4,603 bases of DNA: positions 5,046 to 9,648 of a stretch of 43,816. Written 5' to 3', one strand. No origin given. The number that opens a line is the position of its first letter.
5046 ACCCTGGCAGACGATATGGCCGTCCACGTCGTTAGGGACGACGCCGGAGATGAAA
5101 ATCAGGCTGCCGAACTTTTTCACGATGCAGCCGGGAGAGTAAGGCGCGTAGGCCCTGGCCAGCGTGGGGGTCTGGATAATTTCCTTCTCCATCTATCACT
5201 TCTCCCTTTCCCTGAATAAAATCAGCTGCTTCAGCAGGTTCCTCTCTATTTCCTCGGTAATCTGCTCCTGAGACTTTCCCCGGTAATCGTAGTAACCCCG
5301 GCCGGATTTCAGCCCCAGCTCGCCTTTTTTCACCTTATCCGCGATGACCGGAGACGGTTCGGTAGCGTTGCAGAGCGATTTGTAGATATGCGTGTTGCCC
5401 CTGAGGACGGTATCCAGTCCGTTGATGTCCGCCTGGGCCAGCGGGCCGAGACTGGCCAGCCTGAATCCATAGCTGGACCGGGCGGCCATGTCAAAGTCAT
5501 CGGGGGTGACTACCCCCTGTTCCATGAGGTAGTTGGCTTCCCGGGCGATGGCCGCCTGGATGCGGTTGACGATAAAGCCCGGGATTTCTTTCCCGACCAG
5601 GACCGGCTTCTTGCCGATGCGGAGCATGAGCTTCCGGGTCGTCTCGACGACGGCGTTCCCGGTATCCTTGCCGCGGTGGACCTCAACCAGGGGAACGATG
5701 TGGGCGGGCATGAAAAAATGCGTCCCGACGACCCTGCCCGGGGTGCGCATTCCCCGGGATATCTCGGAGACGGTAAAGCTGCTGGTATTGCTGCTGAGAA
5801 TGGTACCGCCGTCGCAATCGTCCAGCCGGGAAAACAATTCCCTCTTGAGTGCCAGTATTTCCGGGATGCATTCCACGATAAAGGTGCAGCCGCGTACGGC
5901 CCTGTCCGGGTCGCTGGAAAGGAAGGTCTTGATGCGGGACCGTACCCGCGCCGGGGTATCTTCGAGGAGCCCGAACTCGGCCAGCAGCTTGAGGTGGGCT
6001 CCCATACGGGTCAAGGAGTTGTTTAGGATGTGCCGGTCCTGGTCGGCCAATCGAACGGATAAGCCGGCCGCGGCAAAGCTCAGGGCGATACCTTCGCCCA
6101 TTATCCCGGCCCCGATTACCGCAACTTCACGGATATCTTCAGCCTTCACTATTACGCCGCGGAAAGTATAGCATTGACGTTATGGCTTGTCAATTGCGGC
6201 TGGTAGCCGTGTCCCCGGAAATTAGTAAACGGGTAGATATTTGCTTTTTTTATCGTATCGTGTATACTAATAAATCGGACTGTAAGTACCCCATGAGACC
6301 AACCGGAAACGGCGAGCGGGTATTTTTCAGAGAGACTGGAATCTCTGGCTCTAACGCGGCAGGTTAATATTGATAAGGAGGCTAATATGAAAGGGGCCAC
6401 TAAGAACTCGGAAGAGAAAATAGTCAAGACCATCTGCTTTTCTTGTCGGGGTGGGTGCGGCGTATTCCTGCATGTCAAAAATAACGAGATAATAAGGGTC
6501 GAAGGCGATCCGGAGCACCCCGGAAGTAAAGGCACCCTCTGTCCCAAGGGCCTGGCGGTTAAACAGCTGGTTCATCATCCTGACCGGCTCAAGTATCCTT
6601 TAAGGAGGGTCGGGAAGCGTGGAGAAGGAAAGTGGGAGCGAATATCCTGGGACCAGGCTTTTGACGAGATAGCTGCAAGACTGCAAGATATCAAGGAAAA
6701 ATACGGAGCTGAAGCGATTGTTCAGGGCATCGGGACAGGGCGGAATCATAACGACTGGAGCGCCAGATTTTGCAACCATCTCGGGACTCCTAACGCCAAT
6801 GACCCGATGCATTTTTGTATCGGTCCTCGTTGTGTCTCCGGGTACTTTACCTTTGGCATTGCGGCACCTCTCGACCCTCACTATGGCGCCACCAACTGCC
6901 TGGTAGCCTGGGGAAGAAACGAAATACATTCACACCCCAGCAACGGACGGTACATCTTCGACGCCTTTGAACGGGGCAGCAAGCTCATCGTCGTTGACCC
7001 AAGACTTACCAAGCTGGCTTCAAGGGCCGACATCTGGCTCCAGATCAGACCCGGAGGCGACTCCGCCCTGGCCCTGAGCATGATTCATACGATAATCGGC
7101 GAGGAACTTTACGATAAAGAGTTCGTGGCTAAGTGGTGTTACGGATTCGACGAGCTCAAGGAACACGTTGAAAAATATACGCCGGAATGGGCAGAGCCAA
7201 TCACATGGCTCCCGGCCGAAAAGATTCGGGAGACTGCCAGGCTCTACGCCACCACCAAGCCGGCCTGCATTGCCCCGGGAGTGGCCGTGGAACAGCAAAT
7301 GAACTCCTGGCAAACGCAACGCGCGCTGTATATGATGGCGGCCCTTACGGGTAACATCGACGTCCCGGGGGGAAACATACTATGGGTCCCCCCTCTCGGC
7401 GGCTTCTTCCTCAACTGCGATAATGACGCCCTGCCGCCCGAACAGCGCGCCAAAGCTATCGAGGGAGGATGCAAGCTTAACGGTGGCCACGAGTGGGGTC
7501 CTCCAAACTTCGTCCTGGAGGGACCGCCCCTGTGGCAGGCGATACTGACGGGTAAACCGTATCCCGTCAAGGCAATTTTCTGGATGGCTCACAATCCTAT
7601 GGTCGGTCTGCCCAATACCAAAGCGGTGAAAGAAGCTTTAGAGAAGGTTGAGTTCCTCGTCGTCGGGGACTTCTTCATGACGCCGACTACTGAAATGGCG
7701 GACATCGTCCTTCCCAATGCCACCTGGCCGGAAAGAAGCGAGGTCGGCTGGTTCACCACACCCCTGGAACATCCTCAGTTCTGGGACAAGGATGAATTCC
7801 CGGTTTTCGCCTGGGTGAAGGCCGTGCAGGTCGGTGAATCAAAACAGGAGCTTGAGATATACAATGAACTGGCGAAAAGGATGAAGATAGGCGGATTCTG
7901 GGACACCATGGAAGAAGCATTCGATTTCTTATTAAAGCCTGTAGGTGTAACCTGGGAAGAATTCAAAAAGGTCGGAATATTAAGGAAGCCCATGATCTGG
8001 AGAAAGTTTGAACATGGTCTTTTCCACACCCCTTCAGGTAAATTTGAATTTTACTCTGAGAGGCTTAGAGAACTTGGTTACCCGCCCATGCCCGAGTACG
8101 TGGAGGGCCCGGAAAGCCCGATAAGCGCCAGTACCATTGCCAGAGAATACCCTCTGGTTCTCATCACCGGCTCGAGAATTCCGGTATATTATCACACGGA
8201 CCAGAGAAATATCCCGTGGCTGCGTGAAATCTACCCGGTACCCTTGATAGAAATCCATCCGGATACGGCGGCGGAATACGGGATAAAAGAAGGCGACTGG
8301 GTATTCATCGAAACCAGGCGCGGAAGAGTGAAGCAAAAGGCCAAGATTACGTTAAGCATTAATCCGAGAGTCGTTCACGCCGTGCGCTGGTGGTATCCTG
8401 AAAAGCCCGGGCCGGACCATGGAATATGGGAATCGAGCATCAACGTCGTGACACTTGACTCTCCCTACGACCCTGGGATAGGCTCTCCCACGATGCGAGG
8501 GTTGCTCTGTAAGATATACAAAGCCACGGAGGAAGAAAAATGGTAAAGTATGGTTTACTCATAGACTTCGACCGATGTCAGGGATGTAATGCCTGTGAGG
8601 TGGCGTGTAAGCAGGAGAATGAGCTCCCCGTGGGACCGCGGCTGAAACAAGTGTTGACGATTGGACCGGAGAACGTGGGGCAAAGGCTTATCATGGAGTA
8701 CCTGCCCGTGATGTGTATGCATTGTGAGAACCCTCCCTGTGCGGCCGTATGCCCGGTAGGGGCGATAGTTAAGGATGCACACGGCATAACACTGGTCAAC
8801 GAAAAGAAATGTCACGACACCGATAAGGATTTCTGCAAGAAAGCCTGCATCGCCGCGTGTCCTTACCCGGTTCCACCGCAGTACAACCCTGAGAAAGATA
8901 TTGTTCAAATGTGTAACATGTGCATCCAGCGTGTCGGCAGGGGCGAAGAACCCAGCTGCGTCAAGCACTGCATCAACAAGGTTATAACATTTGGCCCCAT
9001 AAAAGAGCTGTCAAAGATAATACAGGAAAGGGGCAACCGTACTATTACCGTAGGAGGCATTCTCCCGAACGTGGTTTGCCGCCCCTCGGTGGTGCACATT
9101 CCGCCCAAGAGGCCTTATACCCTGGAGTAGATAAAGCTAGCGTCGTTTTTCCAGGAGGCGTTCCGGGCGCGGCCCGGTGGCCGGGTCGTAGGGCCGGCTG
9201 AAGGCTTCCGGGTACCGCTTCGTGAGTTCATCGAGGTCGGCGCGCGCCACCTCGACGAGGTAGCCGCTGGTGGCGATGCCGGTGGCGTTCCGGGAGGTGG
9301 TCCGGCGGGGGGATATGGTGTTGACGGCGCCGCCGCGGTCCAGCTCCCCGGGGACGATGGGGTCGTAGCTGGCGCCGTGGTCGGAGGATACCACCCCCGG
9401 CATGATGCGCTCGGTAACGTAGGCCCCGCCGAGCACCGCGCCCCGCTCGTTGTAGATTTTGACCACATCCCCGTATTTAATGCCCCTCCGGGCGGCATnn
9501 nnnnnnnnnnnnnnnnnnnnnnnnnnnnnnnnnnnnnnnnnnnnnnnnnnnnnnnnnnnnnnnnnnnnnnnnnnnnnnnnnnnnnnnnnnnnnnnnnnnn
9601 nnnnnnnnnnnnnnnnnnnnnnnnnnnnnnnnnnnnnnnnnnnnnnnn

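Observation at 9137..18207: Three tandem transhydroxylase-type Mo-enzyme large subunits served by a single small subunit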

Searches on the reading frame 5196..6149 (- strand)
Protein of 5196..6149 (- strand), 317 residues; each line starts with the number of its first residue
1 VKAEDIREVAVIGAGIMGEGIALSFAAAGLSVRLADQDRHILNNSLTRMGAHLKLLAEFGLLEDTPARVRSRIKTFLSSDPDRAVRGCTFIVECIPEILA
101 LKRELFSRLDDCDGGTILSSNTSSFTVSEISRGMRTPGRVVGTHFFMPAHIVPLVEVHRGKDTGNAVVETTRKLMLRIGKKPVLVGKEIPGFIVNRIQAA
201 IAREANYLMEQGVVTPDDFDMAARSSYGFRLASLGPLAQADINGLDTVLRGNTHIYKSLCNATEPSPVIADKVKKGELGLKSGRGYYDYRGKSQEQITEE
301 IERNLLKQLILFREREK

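Call 4: search_protein_families(library=pfam, proteins=[window:5196-6149:-])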
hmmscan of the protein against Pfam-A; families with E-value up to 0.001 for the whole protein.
window:5196-6149:- (317 aa): 4 families
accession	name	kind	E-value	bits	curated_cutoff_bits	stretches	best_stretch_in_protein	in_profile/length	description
PF02737.24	3HCDH_N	-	1.1e-48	166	22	1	8-188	1-179/180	3-hydroxyacyl-CoA dehydrogenase, NAD binding domain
PF00725.27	3HCDH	-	4e-19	69.4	22.1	1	191-289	1-97/97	3-hydroxyacyl-CoA dehydrogenase, C-terminal domain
PF01266.30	DAO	-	0.00017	21.7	27.9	1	9-40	2-33/353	FAD dependent oxidoreductase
PF03446.21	NAD_binding_2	-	0.00038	21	21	1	9-49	2-42/161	NAD binding domain of 6-phosphogluconate dehydrogenase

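Call 5: search_protein_families(library=ncbifam, proteins=[window:5196-6149:-])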
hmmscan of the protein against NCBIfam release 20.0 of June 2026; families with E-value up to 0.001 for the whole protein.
window:5196-6149:- (317 aa): 23 families
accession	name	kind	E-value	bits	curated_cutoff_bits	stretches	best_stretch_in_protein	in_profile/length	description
NF006124.0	PRK08268.1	subfamily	1.7e-65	221.9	508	1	3-307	4-306/507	3-hydroxyacyl-CoA dehydrogenase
NF006125.0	PRK08269.1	equivalog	2.7e-65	220.6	427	1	5-301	4-308/334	3-hydroxybutyryl-CoA dehydrogenase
NF042925.1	FHMPC_DH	equivalog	9.2e-60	202.5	500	1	8-305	2-296/304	5-formyl-3-hydroxy-2-methylpyridine 4-carboxylate 5-dehydrogenase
NF004783.0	PRK06129.1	equivalog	1.3e-58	198.8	347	1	7-257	3-256/315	3-hydroxyacyl-CoA dehydrogenase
NF006722.0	PRK09260.1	equivalog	5.5e-57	193.2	429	1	7-294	3-286/289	3-hydroxyacyl-CoA dehydrogenase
NF004474.0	PRK05808.1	subfamily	1.1e-54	185.6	408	1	6-289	3-282/283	3-hydroxybutyryl-CoA dehydrogenase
TIGR02279.1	PaaC-3OHAcCoADH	equivalog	1.2e-47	162.9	669.4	1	7-301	6-297/503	3-hydroxyacyl-CoA dehydrogenase PaaH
NF004699.0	PRK06035.1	equivalog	1.2e-45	156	500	1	4-291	1-292/294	3-hydroxyacyl-CoA dehydrogenase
NF005715.0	PRK07530.1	equivalog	5e-45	154.1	420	1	5-293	3-287/292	3-hydroxybutyryl-CoA dehydrogenase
NF005875.0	PRK07819.1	subfamily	2.3e-43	148.7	319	1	4-289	3-286/287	3-hydroxybutyryl-CoA dehydrogenase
NF008727.0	PRK11730.1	equivalog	3.5e-41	141.4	870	1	2-302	309-609/717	fatty acid oxidation complex subunit alpha FadB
NF006143.0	PRK08293.1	equivalog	1.2e-40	139.7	312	1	4-290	2-288/291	3-hydroxyacyl-CoA dehydrogenase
NF008363.0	PRK11154.1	equivalog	2.1e-40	138.6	869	1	2-296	305-593/708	fatty acid oxidation complex subunit alpha FadJ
NF005716.0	PRK07531.1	equivalog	9.3e-36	123.6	592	1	6-244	4-238/495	carnitine 3-dehydrogenase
TIGR02437.1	FadB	equivalog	5e-33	114.4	933.55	1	3-307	310-613/714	fatty acid oxidation complex subunit alpha FadB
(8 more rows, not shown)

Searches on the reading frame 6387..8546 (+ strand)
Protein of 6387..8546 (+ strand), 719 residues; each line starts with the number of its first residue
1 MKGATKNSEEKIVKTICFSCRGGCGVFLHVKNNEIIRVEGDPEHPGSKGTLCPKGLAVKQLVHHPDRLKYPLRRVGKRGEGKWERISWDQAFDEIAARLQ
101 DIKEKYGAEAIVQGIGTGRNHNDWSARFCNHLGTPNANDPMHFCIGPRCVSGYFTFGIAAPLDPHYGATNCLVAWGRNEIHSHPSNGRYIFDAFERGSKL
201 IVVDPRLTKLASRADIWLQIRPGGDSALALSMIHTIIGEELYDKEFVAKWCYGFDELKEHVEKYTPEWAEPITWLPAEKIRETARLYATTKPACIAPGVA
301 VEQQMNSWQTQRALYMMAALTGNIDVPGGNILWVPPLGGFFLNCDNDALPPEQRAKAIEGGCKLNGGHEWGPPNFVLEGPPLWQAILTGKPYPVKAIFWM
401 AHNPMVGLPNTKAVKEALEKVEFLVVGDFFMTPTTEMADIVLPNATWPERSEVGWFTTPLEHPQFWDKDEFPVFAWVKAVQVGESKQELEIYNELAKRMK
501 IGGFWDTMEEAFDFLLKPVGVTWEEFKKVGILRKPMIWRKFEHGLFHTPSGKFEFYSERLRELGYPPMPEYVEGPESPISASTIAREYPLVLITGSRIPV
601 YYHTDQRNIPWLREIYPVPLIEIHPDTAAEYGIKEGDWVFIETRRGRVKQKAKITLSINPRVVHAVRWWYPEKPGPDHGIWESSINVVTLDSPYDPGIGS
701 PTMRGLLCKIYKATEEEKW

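Call 4: search_protein_families(library=pfam, proteins=[window:6387-8546:+])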
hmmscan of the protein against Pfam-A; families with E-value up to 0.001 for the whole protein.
window:6387-8546:+ (719 aa): 3 families
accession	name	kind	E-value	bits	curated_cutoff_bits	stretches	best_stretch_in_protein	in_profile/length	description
PF00384.28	Molybdopterin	-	1e-42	146.9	24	1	67-498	1-353/353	Molybdopterin oxidoreductase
PF01568.27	Molydop_binding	-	3.2e-22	79.1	26.8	1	590-703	1-106/110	Molydopterin dinucleotide binding domain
PF04879.21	Molybdop_Fe4S4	-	3.4e-16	59.4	22.7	1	10-64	1-55/55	Molybdopterin oxidoreductase Fe4S4 domain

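Call 5: search_protein_families(library=ncbifam, proteins=[window:6387-8546:+])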
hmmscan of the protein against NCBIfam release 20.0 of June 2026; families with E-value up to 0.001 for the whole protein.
window:6387-8546:+ (719 aa): 27 families (the best 25 are shown)
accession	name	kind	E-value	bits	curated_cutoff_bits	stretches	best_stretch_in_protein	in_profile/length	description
TIGR01591.1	Fdh-alpha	equivalog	1.6e-109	366.9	666.25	1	15-669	1-644/672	formate dehydrogenase subunit alpha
NF012032.0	PRK15488.1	equivalog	5.5e-103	345.4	694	3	6-329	37-360/759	thiosulfate reductase PhsA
TIGR02166.1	dmsA_ynfE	subfamily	2.9e-89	300.1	777.7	2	5-330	37-397/794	DMSO/selenate family reductase complex A subunit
NF047855.1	AssmNtatRedNasC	equivalog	5.3e-70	236.5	1100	3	6-325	14-337/708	assimilatory nitrate reductase catalytic subunit NasC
TIGR03479.1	DMSO_red_II_alp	subfamily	4.1e-65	220.4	984.75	4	15-248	61-304/913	molybdopterin-dependent oxidoreductase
NF041884.1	selenate_YnfF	exception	1.5e-63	215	1650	2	5-330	38-397/798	selenate/tellurate reductase subunit YnfF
NF041885.1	selenate_YnfE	exception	3.5e-62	210.3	1675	2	4-330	40-404/805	selenate/tellurate reductase subunit YnfE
NF011566.1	PRK14990.1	exception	5.5e-58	196.6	1600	2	6-330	52-417/814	dimethylsulfoxide reductase subunit A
TIGR01553.1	formate-DH-alph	equivalog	7.2e-56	189.5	814.2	2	7-250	39-303/1009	formate dehydrogenase-N subunit alpha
TIGR00509.1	bisC_fam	subfamily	1.3e-54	185.7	1017.55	3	76-330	64-343/772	molybdopterin guanine dinucleotide-containing S/N-oxide reductase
NF041513.1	formate_DH_Act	exception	1e-48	165.9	1400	3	7-105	37-133/1067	formate dehydrogenase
NF041323.1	Nitr_red_NasA_Halo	equivalog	5.2e-48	164.1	1000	2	20-327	3-308/673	assimilatory nitrate reductase NasA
NF010055.0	PRK13532.1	equivalog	1.4e-39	136.1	904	3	7-251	37-291/830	nitrate reductase catalytic subunit NapA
NF041783.2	mnquin_red_QrcB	equivalog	1.2e-38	132.7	440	3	6-135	46-170/695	menaquinone reductase molybdopterin-binding-like subunit QrcB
TIGR01706.1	NAPA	equivalog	3.1e-37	128.3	930.55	3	5-251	35-291/830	periplasmic nitrate reductase subunit alpha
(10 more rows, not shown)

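Call 22: search_solved_structures(query=window:6387-8546:+, max_evalue=1e-20)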
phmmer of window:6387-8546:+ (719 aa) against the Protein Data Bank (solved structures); distinct sequences matched with E-value up to 1e-20: 45.
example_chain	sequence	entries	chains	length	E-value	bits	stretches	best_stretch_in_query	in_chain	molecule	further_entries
2e7z_A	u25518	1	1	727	1.4e-109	370.4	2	15-337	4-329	Acetylene hydratase Ahy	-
2vpw_A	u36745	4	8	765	2.7e-87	296.7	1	8-659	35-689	THIOSULFATE REDUCTASE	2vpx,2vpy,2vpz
7qv7_S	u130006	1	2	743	2.8e-78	266.9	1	8-659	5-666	Hydrogen dependent carbon dioxide reductase subunit FdhF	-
9t1s_L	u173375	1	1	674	8.6e-67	228.9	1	12-459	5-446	formate dehydrogenase (coenzyme F420)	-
7bkb_D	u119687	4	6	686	1.1e-65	225.2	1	7-665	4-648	Formate dehydrogenase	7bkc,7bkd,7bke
1aa6_A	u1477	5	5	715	1.6e-65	224.6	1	12-670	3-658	FORMATE DEHYDROGENASE H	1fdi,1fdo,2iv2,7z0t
9vap_A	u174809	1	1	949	1.9e-56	194.7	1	6-330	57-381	Formate dehydrogenase molybdopterin-binding subunit FdhA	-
7vw6_A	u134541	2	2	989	3.6e-53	183.8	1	10-653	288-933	Formate dehydrogenase | Tungsten-containing formate dehydrogenase alpha subunit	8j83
7e5z_A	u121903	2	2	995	3.7e-53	183.8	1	10-653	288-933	Formate dehydrogenase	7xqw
9wxb_B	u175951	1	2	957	3.2e-49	170.8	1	10-456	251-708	Formate dehydrogenase alpha subunit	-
2jio_A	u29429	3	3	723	6.4e-48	166.5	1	7-453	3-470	PERIPLASMIC NITRATE REDUCTASE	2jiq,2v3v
6tg9_A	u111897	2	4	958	2e-47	164.8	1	10-456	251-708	Formate dehydrogenase subunit alpha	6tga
2jim_A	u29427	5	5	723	3.3e-47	164.1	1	7-453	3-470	PERIPLASMIC NITRATE REDUCTASE | PROTEIN (PERIPLASMIC NITRATE REDUCTASE)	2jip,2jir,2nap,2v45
1dmr_A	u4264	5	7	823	2.4e-45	158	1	58-680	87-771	DMSO REDUCTASE | Dimethyl sulfoxide/trimethylamine N-oxide reductase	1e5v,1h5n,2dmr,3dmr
1e60_A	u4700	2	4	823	4.3e-45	157.1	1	58-680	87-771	Dimethyl sulfoxide/trimethylamine N-oxide reductase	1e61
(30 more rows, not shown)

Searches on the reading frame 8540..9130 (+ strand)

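Call 4: search_protein_families(library=pfam, proteins=[window:8540-9130:+])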
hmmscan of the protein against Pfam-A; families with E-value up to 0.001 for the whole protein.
window:8540-9130:+ (196 aa): 6 families
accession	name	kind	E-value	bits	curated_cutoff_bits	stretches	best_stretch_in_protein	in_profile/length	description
PF13247.11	Fer4_11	-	9.7e-22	77.5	26.2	1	52-152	3-98/100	4Fe-4S dicluster domain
PF12838.12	Fer4_7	-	2.5e-09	37.9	27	1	12-75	1-52/52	4Fe-4S dicluster domain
PF13187.11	Fer4_9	-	1.3e-05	25.6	27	1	12-76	1-52/52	4Fe-4S dicluster domain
PF13237.11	Fer4_10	-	5.6e-05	23.4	25.5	0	56-108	6-53/53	4Fe-4S dicluster domain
PF12797.12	Fer4_2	-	0.0001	22.5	24.5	1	6-24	3-21/22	4Fe-4S binding domain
PF00037.32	Fer4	-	0.0004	20.5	21.1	1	8-23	3-18/24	4Fe-4S binding domain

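Call 5: search_protein_families(library=ncbifam, proteins=[window:8540-9130:+])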
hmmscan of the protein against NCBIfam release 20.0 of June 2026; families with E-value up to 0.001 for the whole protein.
window:8540-9130:+ (196 aa): 20 families
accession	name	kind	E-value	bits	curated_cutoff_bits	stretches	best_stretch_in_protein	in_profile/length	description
TIGR02951.1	DMSO_dmsB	equivalog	1.7e-35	122.5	214.1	1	3-159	1-158/161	DMSO/selenate family reductase complex B subunit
NF011569.0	PRK14993.1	equivalog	8.2e-26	90.9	416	1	3-161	43-195/244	tetrathionate reductase subunit TtrB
NF045797.1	DsrO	equivalog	3.2e-25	88.9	200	1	2-162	42-210/235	sulfate reduction electron transfer complex DsrMKJOP subunit DsrO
TIGR03149.1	cyt_nit_nrfC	equivalog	3.9e-24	85.3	377.6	1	2-162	37-192/225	cytochrome c nitrite reductase Fe-S protein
NF041715.1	arsenate_red_ArrB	equivalog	1.1e-23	84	450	1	3-111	2-103/233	arsenate respiratory reductase iron-sulfur subunit ArrB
NF038355.1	FDH3_beta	equivalog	2.6e-22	79.8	240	1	6-128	5-121/180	formate dehydrogenase FDH3 subunit beta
NF045715.1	sulf_resp_HmcB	equivalog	7e-22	77.9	420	2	56-164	104-208/307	sulfate respiration complex iron-sulfur protein HmcB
TIGR01582.1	FDH-beta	equivalog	1e-20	74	334.7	1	58-161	92-189/283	formate dehydrogenase subunit beta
TIGR03478.1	DMSO_red_II_bet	subfamily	1.2e-20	73.7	480.7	1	54-192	126-258/321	DMSO reductase family type II enzyme, iron-sulfur subunit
NF008134.0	PRK10882.1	equivalog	1.3e-19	70.4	263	1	53-164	107-218/329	hydrogenase 2 operon protein HybA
NF042979.1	EthbenzDh_ebdB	equivalog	3.6e-17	62.3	740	1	53-158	147-246/354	ethylbenzene dehydrogenase subunit beta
TIGR01660.1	narH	equivalog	1.9e-16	59.6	524.05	1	50-152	174-270/492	nitrate reductase subunit beta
NF041782.1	mnquin_red_QrcC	equivalog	2.1e-14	53.8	400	1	4-110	1-114/239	menaquinone reductase iron-sulfur cluster-binding subunit QrcC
NF009408.0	PRK12769.1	equivalog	3.4e-14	51.9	1003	1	8-168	7-161/659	formate-dependent uric acid utilization protein AegA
NF009451.0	PRK12809.1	equivalog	1.5e-13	49.9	1154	1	9-169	8-154/639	formate-dependent uric acid utilization protein YgfT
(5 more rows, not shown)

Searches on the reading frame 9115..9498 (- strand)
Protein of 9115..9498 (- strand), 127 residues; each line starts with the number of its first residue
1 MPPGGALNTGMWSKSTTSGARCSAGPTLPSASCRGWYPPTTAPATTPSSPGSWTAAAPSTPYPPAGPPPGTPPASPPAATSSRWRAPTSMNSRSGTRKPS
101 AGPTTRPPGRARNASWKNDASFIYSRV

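Call 66: search_protein_families(library=pfam, proteins=[window:9115-9498:-], max_evalue=0.01)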
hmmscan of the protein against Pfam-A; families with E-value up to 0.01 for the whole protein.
window:9115-9498:- (127 aa): 0 families
